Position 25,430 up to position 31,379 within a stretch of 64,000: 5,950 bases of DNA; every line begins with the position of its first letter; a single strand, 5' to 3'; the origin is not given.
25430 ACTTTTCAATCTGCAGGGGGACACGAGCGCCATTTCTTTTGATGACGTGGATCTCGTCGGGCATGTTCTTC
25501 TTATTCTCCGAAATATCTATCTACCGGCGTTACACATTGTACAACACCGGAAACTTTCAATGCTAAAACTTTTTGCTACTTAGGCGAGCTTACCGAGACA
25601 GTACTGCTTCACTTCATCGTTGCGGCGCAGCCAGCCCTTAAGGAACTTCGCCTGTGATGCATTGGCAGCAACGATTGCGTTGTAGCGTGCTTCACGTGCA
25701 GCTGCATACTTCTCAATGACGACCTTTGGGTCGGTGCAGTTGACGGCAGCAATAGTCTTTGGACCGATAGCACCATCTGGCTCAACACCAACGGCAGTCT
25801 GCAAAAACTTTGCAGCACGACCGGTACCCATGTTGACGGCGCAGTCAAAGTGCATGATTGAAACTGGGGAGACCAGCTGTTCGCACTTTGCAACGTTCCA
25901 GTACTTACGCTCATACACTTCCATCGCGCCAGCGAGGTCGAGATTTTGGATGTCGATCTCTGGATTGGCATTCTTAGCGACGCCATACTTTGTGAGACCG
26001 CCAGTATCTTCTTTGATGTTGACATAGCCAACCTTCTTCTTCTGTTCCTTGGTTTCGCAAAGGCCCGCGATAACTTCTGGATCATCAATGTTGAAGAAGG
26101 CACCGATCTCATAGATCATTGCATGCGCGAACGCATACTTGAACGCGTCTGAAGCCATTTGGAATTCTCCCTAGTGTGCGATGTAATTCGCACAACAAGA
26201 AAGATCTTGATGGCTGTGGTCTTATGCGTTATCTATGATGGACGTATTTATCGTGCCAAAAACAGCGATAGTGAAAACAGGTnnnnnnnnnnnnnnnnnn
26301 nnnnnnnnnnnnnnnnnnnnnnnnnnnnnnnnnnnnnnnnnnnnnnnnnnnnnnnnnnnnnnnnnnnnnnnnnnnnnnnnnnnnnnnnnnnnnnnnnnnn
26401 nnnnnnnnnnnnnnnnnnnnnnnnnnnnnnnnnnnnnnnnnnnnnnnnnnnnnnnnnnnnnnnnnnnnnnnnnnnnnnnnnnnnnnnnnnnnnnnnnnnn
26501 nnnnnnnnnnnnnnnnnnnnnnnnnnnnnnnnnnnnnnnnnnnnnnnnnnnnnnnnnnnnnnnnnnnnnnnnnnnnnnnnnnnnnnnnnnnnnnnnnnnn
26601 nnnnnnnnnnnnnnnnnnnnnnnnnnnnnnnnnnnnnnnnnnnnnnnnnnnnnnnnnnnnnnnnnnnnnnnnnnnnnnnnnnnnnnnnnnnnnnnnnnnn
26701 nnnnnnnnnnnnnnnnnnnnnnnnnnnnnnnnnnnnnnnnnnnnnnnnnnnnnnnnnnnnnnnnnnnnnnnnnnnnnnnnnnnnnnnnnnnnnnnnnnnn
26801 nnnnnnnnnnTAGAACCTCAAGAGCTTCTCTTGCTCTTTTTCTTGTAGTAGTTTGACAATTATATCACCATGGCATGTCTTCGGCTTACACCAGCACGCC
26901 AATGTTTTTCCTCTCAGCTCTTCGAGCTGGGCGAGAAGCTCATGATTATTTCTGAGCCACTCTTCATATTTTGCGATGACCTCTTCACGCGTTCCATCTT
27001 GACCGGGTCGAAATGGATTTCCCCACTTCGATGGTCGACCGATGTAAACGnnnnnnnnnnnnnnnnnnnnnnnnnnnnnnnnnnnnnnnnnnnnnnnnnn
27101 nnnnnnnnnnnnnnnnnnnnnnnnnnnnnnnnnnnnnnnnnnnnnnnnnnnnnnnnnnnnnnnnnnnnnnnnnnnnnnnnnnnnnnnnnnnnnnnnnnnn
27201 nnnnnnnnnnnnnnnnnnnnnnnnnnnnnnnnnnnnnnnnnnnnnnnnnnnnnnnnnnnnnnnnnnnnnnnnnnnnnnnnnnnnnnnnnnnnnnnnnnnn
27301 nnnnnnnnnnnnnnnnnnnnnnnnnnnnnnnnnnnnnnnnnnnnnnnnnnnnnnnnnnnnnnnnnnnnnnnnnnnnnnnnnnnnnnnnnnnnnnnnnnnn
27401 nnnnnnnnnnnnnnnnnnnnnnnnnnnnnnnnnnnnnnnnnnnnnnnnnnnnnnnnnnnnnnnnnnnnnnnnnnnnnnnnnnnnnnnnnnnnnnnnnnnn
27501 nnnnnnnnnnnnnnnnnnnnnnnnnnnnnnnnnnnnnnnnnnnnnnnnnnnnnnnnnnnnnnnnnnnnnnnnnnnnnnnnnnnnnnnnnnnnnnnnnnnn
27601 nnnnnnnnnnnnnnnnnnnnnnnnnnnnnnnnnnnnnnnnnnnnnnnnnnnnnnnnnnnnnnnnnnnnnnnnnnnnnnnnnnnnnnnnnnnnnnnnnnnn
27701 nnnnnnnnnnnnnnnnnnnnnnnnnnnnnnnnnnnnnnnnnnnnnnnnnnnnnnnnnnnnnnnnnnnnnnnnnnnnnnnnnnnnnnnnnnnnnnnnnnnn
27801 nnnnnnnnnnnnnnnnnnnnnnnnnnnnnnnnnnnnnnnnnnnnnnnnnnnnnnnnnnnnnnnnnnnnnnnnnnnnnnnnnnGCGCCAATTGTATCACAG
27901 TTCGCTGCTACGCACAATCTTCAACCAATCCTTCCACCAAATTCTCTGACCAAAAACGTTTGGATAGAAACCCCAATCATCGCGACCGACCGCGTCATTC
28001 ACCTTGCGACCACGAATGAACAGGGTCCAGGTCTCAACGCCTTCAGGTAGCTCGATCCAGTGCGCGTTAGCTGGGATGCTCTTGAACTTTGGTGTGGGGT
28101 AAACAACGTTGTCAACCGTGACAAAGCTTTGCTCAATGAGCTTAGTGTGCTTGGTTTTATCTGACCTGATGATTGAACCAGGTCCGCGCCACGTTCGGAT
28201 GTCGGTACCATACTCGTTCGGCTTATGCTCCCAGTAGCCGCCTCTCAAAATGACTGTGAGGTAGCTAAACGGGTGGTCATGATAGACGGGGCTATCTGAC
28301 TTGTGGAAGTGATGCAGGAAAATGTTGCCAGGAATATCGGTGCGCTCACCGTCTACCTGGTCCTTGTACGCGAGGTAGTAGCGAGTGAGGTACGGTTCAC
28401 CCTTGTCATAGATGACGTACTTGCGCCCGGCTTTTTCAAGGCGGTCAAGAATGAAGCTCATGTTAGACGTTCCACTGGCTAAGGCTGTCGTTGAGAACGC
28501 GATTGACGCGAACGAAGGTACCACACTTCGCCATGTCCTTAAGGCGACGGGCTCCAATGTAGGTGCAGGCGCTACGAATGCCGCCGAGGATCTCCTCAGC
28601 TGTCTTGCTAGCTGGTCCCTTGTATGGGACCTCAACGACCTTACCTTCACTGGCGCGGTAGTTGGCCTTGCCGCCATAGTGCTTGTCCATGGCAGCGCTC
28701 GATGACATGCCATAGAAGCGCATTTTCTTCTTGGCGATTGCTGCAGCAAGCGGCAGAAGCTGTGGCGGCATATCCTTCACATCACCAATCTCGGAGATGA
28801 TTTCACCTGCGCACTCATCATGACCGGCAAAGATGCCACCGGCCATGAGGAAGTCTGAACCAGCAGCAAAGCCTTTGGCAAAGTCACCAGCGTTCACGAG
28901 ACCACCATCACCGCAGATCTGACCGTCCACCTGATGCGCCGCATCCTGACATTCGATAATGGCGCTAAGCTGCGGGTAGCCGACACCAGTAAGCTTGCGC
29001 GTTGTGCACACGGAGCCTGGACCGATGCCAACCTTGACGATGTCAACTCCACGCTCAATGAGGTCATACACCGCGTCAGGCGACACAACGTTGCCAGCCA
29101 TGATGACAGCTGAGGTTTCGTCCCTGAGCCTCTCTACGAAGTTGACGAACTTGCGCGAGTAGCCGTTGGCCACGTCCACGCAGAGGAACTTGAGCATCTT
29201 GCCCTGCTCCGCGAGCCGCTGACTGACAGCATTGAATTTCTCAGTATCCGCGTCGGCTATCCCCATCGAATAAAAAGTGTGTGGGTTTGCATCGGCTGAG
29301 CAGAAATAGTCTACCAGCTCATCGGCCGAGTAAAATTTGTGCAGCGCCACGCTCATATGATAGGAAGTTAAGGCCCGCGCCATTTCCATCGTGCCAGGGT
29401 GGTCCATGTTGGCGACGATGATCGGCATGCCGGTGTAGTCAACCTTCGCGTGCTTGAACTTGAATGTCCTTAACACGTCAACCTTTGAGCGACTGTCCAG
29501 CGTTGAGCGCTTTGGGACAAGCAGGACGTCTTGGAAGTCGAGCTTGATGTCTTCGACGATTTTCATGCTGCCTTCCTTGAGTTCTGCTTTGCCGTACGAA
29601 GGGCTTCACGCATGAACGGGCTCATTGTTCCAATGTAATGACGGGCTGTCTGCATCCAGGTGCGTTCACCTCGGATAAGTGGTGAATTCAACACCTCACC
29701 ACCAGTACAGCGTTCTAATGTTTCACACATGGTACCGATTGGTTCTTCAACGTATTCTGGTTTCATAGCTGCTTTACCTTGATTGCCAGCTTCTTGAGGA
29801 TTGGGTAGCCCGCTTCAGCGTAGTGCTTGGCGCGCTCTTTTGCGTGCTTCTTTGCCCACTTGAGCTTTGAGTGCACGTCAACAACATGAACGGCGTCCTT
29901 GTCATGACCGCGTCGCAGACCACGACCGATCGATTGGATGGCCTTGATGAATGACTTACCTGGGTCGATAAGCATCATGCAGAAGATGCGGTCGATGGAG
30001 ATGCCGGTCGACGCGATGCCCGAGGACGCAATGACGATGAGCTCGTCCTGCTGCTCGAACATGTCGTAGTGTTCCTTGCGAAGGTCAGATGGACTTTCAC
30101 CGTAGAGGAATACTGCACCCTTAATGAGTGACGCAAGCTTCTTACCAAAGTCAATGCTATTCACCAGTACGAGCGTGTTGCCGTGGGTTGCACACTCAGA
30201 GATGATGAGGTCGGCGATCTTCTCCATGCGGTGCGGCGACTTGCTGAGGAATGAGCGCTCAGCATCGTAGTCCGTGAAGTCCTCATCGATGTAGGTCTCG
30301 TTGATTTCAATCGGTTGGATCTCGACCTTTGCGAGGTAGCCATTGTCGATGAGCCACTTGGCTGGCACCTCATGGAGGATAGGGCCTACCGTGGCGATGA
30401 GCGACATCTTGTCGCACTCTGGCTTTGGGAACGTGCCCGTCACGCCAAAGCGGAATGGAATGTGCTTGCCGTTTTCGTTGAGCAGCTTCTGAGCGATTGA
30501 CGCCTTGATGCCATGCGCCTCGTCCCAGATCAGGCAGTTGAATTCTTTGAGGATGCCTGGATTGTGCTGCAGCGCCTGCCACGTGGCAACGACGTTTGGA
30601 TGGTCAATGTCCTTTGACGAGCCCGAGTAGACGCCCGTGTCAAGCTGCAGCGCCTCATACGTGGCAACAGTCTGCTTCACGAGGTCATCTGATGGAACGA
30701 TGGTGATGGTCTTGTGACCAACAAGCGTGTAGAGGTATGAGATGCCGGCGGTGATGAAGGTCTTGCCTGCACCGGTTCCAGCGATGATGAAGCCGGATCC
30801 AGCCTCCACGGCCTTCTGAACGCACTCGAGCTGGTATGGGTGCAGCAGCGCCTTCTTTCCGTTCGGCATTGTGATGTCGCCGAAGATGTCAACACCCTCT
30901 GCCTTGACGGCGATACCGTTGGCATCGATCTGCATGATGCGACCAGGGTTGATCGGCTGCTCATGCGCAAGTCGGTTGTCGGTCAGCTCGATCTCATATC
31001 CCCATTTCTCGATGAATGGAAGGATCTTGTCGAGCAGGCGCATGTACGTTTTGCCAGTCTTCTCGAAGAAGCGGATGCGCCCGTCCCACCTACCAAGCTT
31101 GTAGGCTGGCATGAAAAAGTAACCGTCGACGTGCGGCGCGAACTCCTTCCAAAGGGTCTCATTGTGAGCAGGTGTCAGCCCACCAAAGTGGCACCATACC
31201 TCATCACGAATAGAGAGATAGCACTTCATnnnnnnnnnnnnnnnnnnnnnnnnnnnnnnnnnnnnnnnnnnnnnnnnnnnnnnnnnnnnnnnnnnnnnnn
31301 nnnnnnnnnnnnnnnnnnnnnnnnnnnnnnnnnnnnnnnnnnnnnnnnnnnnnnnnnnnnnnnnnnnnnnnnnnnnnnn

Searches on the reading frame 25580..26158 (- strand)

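Call 82: search_protein_families(library=pfam, proteins=[window:25580-26158:-], max_evalue=0.01)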
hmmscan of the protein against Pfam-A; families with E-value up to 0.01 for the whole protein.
window:25580-26158:- (192 aa): 2 families
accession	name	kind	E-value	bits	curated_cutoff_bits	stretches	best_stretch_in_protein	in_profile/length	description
PF05838.17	Glyco_hydro_108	-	4.3e-16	59.7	21.2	1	44-111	10-85/85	Glycosyl hydrolase 108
PF09374.15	PG_binding_3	-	7.3e-16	58.6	24.6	1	115-179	2-74/76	Predicted Peptidoglycan domain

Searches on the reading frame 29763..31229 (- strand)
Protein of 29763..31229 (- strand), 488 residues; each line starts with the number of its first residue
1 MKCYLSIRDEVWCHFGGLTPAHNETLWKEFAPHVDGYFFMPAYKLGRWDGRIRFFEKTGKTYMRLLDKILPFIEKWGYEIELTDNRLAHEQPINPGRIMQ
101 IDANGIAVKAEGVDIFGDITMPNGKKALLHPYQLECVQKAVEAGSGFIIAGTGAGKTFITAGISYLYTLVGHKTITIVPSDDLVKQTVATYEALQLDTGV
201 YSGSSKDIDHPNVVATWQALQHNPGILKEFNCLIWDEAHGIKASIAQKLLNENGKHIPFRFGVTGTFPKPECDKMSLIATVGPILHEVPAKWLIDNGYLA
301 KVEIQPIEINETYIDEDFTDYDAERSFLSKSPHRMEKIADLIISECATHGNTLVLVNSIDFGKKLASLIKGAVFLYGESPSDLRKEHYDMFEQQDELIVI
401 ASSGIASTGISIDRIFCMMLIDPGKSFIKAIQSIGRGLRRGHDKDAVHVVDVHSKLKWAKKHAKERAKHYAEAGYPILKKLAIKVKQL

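Call 11: search_protein_families(library=phrogs, proteins=[window:29763-31229:-], max_evalue=0.001)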
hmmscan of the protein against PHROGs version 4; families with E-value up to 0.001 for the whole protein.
window:29763-31229:- (488 aa): 7 families
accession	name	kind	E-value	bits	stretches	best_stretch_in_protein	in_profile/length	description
phrog_16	-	DNA, RNA and nucleotide metabolism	4.4e-77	261.2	1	122-462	266-609/986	DNA helicase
phrog_9690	-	DNA, RNA and nucleotide metabolism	2.6e-50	172.2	1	199-475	9-297/306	DNA helicase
phrog_16259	-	DNA, RNA and nucleotide metabolism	1.4e-31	111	1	25-248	25-243/330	DNA helicase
phrog_62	-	DNA, RNA and nucleotide metabolism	8e-14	51.1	2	121-266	689-848/1881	DNA helicase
phrog_17901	-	DNA, RNA and nucleotide metabolism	1.4e-09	39.3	1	393-477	8-98/109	DNA helicase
phrog_14619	-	DNA, RNA and nucleotide metabolism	9.2e-08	32.9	1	33-164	36-155/314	DNA helicase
phrog_2488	-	DNA, RNA and nucleotide metabolism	4.8e-07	29.9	0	121-193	14-93/579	DNA helicase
